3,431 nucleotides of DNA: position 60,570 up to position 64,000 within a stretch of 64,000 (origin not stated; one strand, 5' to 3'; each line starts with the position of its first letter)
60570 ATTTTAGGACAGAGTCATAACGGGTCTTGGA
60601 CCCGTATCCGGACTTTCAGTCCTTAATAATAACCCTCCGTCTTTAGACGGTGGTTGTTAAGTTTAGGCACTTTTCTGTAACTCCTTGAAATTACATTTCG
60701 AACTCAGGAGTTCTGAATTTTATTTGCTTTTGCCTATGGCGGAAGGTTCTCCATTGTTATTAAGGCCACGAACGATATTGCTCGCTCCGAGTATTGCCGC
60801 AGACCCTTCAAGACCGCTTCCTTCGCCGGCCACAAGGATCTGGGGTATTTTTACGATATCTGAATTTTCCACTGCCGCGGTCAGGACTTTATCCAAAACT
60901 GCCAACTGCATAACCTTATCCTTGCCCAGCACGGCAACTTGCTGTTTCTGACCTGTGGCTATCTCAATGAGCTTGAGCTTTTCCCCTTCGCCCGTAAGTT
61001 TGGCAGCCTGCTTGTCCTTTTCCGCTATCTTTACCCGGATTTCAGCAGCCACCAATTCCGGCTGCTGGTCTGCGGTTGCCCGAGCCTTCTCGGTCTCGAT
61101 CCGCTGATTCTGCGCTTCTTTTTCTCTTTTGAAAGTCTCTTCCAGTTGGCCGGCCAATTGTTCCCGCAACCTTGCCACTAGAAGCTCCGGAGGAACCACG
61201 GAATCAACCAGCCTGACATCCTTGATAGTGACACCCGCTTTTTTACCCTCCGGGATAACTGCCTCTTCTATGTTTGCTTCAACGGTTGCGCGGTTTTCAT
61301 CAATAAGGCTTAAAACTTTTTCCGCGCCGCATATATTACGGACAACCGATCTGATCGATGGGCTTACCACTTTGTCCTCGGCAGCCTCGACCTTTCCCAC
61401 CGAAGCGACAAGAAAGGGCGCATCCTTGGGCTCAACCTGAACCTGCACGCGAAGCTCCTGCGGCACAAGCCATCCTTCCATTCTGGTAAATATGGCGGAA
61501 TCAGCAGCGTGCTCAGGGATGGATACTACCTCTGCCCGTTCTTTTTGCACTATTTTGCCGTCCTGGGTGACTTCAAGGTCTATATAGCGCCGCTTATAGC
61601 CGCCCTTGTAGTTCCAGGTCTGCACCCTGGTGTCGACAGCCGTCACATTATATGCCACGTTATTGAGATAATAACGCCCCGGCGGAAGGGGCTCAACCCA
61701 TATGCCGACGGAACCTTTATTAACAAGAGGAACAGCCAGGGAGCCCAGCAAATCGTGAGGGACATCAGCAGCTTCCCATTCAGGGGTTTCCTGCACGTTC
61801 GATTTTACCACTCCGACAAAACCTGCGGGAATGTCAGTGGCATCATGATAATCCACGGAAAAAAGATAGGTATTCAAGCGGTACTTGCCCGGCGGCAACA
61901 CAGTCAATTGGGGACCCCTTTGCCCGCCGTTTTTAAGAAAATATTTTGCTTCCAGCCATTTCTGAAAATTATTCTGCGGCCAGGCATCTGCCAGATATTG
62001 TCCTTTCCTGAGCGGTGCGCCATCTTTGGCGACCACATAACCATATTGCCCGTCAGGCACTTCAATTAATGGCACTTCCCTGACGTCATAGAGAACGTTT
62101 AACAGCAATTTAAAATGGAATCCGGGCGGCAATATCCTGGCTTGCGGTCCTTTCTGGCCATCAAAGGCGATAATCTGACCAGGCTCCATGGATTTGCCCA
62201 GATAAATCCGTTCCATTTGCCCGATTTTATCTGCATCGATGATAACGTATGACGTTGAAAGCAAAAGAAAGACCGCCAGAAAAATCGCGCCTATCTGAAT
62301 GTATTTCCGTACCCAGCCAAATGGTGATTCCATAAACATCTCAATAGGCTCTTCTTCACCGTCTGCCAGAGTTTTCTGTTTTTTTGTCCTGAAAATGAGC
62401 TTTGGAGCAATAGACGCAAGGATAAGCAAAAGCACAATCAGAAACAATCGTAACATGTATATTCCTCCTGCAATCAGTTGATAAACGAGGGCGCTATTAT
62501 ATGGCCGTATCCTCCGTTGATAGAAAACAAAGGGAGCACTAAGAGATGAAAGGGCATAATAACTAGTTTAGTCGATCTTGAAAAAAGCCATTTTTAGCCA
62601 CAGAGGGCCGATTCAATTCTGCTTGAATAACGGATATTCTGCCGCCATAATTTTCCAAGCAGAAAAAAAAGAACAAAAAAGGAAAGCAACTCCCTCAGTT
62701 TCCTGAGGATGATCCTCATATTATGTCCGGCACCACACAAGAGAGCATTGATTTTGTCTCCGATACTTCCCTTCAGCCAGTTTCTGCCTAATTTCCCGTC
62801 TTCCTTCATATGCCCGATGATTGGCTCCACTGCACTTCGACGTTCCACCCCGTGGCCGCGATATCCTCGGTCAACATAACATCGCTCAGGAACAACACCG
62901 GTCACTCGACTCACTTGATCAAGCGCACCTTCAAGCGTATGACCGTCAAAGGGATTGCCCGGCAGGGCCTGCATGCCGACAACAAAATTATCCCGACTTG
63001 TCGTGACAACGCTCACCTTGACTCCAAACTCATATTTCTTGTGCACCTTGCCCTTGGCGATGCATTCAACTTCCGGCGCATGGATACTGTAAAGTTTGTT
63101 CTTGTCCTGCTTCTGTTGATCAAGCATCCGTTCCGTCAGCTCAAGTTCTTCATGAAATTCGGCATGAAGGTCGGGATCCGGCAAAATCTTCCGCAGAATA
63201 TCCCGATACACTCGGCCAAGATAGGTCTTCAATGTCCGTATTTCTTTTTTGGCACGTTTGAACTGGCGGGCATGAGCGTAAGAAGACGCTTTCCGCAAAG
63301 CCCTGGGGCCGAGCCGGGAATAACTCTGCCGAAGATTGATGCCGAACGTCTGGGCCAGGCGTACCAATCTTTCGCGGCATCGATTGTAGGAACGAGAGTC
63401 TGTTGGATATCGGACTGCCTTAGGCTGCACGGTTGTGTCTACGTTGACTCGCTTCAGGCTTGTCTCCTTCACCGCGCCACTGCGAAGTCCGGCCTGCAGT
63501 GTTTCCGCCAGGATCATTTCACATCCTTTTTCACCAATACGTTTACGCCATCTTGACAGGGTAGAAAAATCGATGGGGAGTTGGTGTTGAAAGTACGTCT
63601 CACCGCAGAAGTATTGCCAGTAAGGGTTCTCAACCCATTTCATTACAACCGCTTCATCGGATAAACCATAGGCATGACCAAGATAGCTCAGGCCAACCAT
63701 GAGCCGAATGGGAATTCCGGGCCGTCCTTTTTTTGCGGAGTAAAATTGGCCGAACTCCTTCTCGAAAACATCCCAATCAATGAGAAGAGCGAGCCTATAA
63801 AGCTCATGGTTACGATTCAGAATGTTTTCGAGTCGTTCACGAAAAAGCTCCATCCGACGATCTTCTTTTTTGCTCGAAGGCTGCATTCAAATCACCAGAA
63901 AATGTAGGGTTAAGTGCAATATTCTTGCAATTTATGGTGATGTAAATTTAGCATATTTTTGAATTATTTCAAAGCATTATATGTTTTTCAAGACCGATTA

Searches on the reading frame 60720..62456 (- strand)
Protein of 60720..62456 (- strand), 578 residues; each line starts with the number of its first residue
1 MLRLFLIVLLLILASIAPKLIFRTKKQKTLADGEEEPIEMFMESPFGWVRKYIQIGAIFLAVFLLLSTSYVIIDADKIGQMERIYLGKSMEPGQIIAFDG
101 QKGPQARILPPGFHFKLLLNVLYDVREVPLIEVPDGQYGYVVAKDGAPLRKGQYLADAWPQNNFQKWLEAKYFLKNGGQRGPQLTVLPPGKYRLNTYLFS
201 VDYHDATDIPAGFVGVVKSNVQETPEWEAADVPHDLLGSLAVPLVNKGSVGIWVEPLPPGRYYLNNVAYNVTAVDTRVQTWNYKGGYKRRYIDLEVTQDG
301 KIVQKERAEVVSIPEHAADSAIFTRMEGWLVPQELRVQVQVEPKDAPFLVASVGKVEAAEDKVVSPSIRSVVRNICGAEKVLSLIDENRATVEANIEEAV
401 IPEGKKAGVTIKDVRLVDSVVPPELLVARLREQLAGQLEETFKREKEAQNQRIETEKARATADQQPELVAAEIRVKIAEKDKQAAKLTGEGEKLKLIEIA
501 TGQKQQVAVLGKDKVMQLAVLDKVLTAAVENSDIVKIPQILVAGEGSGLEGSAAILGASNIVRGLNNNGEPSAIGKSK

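Call 95: search_protein_families(library=pfam, proteins=[window:60720-62456:-], max_evalue=0.00001)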
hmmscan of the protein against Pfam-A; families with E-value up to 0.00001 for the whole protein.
window:60720-62456:- (578 aa): 1 family
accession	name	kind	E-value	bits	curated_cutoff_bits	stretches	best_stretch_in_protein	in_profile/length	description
PF01145.31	Band_7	-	6.2e-11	43.1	23.6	1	256-452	20-168/176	SPFH domain / Band 7 family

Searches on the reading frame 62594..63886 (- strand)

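Call 95: search_protein_families(library=pfam, proteins=[window:62594-63886:-], max_evalue=0.00001)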
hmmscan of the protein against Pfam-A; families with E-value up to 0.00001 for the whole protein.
window:62594-63886:- (430 aa): 1 family
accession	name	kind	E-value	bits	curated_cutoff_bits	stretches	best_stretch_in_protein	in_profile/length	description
PF05598.16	DUF772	-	1.2e-20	73.7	23.1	1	54-128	1-73/74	Transposase domain (DUF772)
